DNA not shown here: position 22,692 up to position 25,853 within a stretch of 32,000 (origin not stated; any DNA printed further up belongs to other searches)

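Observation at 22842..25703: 953-aa secreted beta-domain plus TPR-array protein heading the flagellar operon: candidate periplasmic motor scaffold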

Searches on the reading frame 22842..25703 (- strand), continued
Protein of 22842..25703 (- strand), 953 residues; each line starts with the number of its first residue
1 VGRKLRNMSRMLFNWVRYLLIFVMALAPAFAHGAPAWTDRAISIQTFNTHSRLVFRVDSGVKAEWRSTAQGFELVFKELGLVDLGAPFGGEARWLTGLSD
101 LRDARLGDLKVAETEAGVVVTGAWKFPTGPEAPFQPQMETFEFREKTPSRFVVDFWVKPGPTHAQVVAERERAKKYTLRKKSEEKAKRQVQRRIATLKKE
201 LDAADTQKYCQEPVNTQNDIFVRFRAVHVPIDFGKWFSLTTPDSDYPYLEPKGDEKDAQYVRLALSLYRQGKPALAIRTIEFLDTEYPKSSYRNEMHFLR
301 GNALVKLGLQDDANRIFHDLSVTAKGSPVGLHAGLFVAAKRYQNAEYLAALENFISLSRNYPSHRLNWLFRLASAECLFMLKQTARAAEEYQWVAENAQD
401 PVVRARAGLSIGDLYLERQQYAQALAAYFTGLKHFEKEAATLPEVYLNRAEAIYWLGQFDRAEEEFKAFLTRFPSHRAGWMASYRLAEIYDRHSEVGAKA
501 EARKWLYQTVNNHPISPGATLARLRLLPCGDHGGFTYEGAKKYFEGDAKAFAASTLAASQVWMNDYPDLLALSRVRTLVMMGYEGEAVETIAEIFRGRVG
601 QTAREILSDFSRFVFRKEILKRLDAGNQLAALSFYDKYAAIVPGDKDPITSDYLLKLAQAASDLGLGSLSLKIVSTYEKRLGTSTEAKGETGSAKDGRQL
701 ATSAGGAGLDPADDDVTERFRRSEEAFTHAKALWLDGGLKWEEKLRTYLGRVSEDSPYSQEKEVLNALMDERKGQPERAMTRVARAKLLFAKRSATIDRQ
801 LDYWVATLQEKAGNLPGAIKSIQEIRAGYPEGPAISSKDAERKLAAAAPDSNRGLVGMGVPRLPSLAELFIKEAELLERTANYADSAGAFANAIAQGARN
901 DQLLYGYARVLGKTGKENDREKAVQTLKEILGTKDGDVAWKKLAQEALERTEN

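Call 35: predict_structure(alignment_id=A1)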
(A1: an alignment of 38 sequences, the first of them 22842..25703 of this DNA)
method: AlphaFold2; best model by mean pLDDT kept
length: 953 residues; sequences in the alignment: 38
mean_pLDDT: 87.3   pTM: 0.68
mean pLDDT of the five models: 87.3, 86.1, 84.7, 84.6, 84.0
residues with pLDDT >= 90: 581; 70-90: 277; 50-70: 45; < 50: 50
segments of 3 or more residues with pLDDT < 50: 28-38, 686-712, 833-835, 844-850
pLDDT, mean of each block of 10 residues (from residue 1): 61 77 58 47 90 90 90 91 85 83 88 90 89 89 88 92 86 88 85 83 84 92 95 90 92 93 97 97 95 96 96 96 93 95 96 96 95 97 97 96 96 97 98 96 97 97 98 95 98 91 97 95 96 96 96 94 95 96 94 90 90 91 92 93 66 90 91 89 54 41 40 66 91 92 92 88 93 93 89 79 93 92 86 52 48 75 87 92 90 82 90 88 90 81 87 74
secondary structure, 60 per line:
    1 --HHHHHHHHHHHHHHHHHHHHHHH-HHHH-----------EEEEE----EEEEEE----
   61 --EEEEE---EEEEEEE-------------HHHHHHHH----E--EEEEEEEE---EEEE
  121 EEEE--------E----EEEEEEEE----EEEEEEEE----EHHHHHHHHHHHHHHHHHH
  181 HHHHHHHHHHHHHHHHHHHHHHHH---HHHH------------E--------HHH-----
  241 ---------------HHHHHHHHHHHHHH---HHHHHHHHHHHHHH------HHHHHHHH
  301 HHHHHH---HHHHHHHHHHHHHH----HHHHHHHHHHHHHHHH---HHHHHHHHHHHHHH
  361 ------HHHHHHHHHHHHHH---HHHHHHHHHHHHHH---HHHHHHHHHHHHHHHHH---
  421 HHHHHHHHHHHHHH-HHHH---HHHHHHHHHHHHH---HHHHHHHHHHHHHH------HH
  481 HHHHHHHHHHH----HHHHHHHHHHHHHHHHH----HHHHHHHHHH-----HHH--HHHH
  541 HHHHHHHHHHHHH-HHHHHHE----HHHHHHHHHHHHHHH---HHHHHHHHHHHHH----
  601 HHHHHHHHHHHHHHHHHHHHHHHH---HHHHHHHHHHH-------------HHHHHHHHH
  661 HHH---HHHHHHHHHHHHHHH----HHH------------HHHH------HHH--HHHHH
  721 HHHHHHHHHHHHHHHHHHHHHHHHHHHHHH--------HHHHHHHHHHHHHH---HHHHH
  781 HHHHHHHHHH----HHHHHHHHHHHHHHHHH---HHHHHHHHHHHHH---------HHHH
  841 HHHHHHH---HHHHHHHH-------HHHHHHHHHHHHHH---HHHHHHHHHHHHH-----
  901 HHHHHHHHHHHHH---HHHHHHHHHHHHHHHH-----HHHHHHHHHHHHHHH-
elements in order (helices of 4 or more, strands of 3 or more residues): H3-25 H27-30 E42-46 E51-56 E63-67 E71-77 H91-98 E106-113 E117-124 E138-145 E150-157 H163-204 H208-211 H256-269 H273-286 H293-306 H310-323 H328-343 H347-360 H367-380 H384-397 H401-417 H421-434 H436-439 H443-455 H459-472 H479-491 H496-512 H517-526 H537-553 H555-560 H566-580 H584-596 H601-624 H628-638 H652-663 H667-681 H701-704 H716-750 H759-772 H776-790 H795-811 H815-827 H837-847 H851-858 H866-879 H883-895 H901-913 H917-932 H938-952
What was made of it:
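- The confident AF2 model gives the architecture (call 35).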

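Call 37: fold_search(model_id=the predicted structure, library=pdb)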
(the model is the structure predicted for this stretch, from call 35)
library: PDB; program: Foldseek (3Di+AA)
matches with E <= 10: 1642; with E <= 0.001: 277
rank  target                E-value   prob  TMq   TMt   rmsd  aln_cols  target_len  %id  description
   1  9hmf_K                7.2e-13  1.00  0.26  0.30  47.3       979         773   10  Periplasmic scaffold of the Campylobacter jejuni flagellar motor (alpha carbon trace) (released 2024-12-25)
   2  4buj_B                3.8e-10  1.00  0.19  0.15  24.6       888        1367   11  Crystal structure of the S. cerevisiae Ski2-3-8 complex (released 2013-08-28)
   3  9rtt_Q                7.9e-10  1.00  0.20  0.22  24.8       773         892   12  Activated Elongation Complex with IWS1 and ELOF1 (released 2025-09-03)
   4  9hvq_Q                1.4e-09  1.00  0.20  0.21  25.7       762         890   12  Structure of the transcribing Pol II-DSIF-PAF-SPT6-RECQL5 complex (released 2025-07-16)
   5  8bbg_D                1.7e-09  1.00  0.17  0.14  22.7       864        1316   14  Structure of the IFT-A complex; anterograde IFT-A train model (released 2022-12-21)
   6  7xn7_q                3.0e-09  1.00  0.24  0.25  20.1       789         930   12  RNA polymerase II elongation complex containing Spt4/5, Elf1, Spt6, Spn1 and Paf1C (released 2022-09-07)
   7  8qca_B                3.0e-09  1.00  0.20  0.25  26.6       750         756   12  CryoEM structure of a S. Cerevisiae Ski2387 complex in the closed state bound to RNA (released 2023-11-15)
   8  4buj_F                4.8e-09  1.00  0.22  0.16  25.3       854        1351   11  Crystal structure of the S. cerevisiae Ski2-3-8 complex (released 2013-08-28)
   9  8q9t_E                7.0e-09  1.00  0.20  0.19  25.3       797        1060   13  CryoEM structure of a S. Cerevisiae Ski238 complex bound to RNA (released 2023-11-29)
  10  8fgw_D                7.0e-09  1.00  0.16  0.12  21.6       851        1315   12  Human IFT-A complex structures provide molecular insights into ciliary transport (released 2023-02-22)
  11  7qdr_B                8.9e-09  1.00  0.23  0.19  21.2       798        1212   13  Apo human SKI complex in the closed state (released 2022-02-02)
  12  4kvm_B                1.0e-08  1.00  0.21  0.26  39.6       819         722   16  The NatA (Naa10p/Naa15p) amino-terminal acetyltransferase complex bound to a bisubstrate analog (released 2013-07-31)
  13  7qdz_B                1.1e-08  1.00  0.22  0.19  21.0       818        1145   13  80S-bound human SKI complex in the closed state (released 2022-02-09)
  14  7qds_B                1.1e-08  1.00  0.23  0.22  20.5       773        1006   13  Apo human SKI complex in the open state (released 2022-02-02)
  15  8hmd_C                1.4e-08  1.00  0.21  0.16  21.6       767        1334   13  base module state 2 of Tetrahymena IFT-A (released 2023-06-14)
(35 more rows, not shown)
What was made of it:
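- That is about three orders of magnitude better than generic TPR superhelices (call 37). TM-scores to PflA are low (0.26/0.30, call 37).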

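Call 38: search_protein_representatives(alignment_id=A1)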
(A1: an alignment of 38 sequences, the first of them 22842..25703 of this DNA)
Query: 38 sequences, 930 profile positions. Proteins with E-value up to 0.001 (for the whole library): 8713; up to 1e-10: 1915; up to 1e-30: 314. The best 150 are listed.
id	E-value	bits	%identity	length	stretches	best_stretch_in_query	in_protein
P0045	0.0e+00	1235.4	-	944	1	9-923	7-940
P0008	0.0e+00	1229.9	-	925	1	5-919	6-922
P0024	0.0e+00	1225.5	-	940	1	16-922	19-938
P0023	0.0e+00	1220.7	-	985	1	15-922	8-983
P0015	0.0e+00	1220.3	-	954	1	29-929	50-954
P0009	0.0e+00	1217.1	-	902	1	17-922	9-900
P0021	0.0e+00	1213.5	-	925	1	11-927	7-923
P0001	0.0e+00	1212.8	-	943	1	12-919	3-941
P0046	0.0e+00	1208.3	-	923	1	10-929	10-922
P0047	0.0e+00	1201.5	-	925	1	18-928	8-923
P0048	0.0e+00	1195.8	-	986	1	34-929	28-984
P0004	0.0e+00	1193.9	-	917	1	11-920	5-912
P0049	0.0e+00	1190.2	-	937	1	12-929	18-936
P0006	0.0e+00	1184.9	-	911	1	20-923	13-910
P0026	0.0e+00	1184.0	-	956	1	26-928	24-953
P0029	0.0e+00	1180.1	-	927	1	23-927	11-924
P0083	0.0e+00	1051.1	-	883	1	38-921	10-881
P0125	2.7e-199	681.1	-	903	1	35-927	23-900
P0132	1.6e-165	569.3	-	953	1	34-919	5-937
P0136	3.8e-158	544.9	-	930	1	35-923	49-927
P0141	3.0e-126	439.4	-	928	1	14-925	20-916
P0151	1.4e-86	308.0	-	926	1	31-922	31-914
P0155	2.5e-80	287.4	-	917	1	29-785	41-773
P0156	1.6e-79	284.8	-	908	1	33-923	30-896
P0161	2.7e-69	250.9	-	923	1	27-920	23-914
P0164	2.1e-63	231.4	-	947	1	17-862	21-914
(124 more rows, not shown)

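Call 44: list_cluster_members(proteins=[P0151, P0141, P0155, P0156, P0161, P0164, P0132, P0136, P0125, P0083])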
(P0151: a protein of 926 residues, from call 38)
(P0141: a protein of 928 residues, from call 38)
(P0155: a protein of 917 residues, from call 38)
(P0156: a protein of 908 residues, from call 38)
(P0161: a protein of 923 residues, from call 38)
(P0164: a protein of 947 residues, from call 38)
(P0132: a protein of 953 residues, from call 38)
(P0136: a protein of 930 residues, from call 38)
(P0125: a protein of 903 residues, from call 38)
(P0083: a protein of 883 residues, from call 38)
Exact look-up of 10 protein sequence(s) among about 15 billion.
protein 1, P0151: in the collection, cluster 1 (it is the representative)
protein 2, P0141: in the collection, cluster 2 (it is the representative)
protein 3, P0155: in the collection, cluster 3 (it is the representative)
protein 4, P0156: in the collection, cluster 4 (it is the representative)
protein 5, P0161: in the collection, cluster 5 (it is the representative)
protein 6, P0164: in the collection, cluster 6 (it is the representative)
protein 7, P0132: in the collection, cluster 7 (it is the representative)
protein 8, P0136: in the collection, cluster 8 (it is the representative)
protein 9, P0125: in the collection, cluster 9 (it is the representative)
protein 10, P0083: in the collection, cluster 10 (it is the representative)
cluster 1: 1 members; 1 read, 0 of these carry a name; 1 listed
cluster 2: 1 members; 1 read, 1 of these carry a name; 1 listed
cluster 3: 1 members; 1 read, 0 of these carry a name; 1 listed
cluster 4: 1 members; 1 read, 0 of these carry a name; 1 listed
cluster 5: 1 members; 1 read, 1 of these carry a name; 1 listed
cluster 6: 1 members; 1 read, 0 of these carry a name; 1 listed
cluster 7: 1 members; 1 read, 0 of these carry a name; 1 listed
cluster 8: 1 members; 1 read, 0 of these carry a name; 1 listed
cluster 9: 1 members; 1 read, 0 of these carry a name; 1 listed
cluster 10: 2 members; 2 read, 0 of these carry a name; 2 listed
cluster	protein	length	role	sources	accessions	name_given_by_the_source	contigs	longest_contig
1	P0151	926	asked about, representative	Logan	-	-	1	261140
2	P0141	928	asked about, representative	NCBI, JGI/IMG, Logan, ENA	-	tetratricopeptide (TPR) repeat protein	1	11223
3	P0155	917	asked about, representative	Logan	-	-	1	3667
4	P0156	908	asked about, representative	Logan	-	-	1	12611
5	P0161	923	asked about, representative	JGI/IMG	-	tetratricopeptide (TPR) repeat protein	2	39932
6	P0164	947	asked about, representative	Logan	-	-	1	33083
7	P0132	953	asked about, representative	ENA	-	-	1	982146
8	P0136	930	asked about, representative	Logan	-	-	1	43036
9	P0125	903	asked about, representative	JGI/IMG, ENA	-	-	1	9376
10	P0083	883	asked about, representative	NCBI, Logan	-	-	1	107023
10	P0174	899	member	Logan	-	-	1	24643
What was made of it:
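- Tried and rejected: Cluster look-ups carried no accessions (call 44).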

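Call 46: find_homologous_proteins(query=A2, max_evalue=1e-20)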
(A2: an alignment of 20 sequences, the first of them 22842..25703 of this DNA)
Query A2 (20 sequences) (953 aa, profile of the alignment): 44 proteins with E <= 1e-20 among 8000 candidates.
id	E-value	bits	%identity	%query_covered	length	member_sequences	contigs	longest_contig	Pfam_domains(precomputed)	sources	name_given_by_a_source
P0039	0.0e+0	1219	32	95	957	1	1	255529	PF12895.14,PF13424.13,PF13432.13,PF07719.24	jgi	jgi:tetratricopeptide (TPR) repeat protein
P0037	0.0e+0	1201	32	95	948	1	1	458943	PF14559.13,PF00515.35,PF12895.14,PF13424.13,PF13432.13,PF07719.24,PF13174.13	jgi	jgi:tetratricopeptide (TPR) repeat protein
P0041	0.0e+0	1164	31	98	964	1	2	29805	PF00515.35,PF12895.14,PF13424.13,PF13432.13,PF13428.13,PF07719.24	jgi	jgi:tetratricopeptide (TPR) repeat protein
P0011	0.0e+0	1155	40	97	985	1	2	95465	PF14559.13,PF00515.35,PF13432.13,PF13428.13,PF07719.24,PF13174.13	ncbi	-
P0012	0.0e+0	1146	39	98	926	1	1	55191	PF09976.16,PF00515.35,PF13174.13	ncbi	-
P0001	0.0e+0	1144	100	99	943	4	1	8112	PF09976.16,PF13432.13,PF13428.13,PF13174.13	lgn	-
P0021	0.0e+0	1142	38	99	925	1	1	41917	PF13432.13,PF13428.13,PF07719.24,PF13174.13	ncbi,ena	-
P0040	0.0e+0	1114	31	97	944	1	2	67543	PF13432.13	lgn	-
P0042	0.0e+0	1110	31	98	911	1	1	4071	PF14559.13,PF00515.35,PF13432.13,PF13428.13,PF07719.24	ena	-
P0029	0.0e+0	1061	39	96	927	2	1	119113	PF14559.13,PF09976.16,PF13432.13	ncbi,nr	ncbi:MAG: tetratricopeptide repeat protein [Oligoflexia bacterium]|nr:tetratricopeptide repeat prote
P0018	0.0e+0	1015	38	95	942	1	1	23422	PF14559.13,PF09976.16,PF13525.13,PF12895.14,PF13432.13,PF13428.13,PF13181.13,PF07719.24,PF13174.13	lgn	-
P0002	1.7e-297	1008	42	95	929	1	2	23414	PF14559.13,PF09976.16,PF13432.13,PF13428.13,PF07719.24,PF13174.13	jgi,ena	-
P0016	1.1e-294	999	38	99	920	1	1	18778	PF09976.16,PF13525.13,PF13432.13,PF13428.13,PF07719.24,PF13174.13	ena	-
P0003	2.8e-294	997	41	98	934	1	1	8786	PF14559.13,PF09976.16,PF13432.13,PF13174.13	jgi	jgi:tetratricopeptide (TPR) repeat protein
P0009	1.8e-289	981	41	98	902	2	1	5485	PF09976.16,PF23914.2,PF00515.35,PF13424.13,PF07719.24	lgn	-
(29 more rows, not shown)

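Call 47: find_encoding_contigs(protein=P0083, flank=10000, max_places=2)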
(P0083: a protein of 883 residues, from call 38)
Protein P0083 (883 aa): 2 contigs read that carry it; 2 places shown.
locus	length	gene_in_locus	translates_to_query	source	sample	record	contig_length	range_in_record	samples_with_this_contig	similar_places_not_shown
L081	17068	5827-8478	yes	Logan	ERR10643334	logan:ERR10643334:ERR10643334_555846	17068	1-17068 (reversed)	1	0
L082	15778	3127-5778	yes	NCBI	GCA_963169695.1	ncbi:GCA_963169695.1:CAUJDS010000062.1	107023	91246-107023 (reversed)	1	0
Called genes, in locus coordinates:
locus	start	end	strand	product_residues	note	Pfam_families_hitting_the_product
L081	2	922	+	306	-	?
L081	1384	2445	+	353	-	PF00158:Sigma54_activat, PF14532:Sigma54_activ_2, PF07728:AAA_5 (weak), PF25601:AAA_lid_14, PF02954:HTH_8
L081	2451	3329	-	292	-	PF02470:MlaD, PF28544:Helical_needle (weak)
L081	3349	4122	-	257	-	PF00005:ABC_tran, PF13304:AAA_21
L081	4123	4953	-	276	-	PF02405:MlaE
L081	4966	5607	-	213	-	-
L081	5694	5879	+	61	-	-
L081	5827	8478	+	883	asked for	PF13174:TPR_6 (faint), PF13428:TPR_14 (faint), PF13432:TPR_16 (faint), PF14559:TPR_19 (faint)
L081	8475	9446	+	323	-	PF00158:Sigma54_activat, PF14532:Sigma54_activ_2, PF07728:AAA_5 (weak), PF25601:AAA_lid_14, PF18024:HTH_50 (faint), PF02954:HTH_8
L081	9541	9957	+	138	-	PF00460:Flg_bb_rod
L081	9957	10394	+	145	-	PF00460:Flg_bb_rod, PF06429:Flg_bbr_C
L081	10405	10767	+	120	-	PF02049:FliE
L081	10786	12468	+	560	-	PF01514:YscJ_FliF, PF08345:YscJ_FliF_C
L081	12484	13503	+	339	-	PF03448:MgtE_N (faint), PF14842:FliG_N, PF14841:FliG_M, PF01706:FliG_C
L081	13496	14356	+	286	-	PF02108:FliH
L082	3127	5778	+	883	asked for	PF13174:TPR_6 (faint), PF13428:TPR_14 (faint), PF13432:TPR_16 (faint), PF14559:TPR_19 (faint)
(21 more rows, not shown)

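Call 48: find_encoding_contigs(protein=P0141, flank=10000, max_places=3)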
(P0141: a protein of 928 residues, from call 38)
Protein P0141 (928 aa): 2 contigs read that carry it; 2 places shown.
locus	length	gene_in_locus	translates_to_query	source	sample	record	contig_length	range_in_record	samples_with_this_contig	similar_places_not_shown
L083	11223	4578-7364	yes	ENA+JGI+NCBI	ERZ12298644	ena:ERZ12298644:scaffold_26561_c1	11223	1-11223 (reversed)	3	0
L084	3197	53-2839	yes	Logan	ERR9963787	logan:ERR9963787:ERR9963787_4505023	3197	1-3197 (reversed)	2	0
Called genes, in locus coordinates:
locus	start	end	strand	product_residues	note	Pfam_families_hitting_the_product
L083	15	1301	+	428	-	-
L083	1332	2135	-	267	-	PF02470:MlaD, PF28544:Helical_needle (weak)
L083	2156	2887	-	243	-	PF00005:ABC_tran, PF13304:AAA_21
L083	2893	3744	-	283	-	PF02405:MlaE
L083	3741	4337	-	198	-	-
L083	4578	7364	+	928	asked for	PF07719:TPR_2 (faint), PF13174:TPR_6 (faint), PF13432:TPR_16 (faint), PF13428:TPR_14 (faint), PF25068:ARM_TT21_4th (faint), PF14559:TPR_19 (weak)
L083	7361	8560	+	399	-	PF00158:Sigma54_activat, PF13191:AAA_16 (weak), PF14532:Sigma54_activ_2, PF25601:AAA_lid_14, PF02954:HTH_8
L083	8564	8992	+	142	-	-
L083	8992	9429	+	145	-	PF00460:Flg_bb_rod, PF06429:Flg_bbr_C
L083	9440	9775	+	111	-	PF02049:FliE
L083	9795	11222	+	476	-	?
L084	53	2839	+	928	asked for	PF07719:TPR_2 (faint), PF13174:TPR_6 (faint), PF13432:TPR_16 (faint), PF13428:TPR_14 (faint), PF25068:ARM_TT21_4th (faint), PF14559:TPR_19 (weak)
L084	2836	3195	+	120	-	?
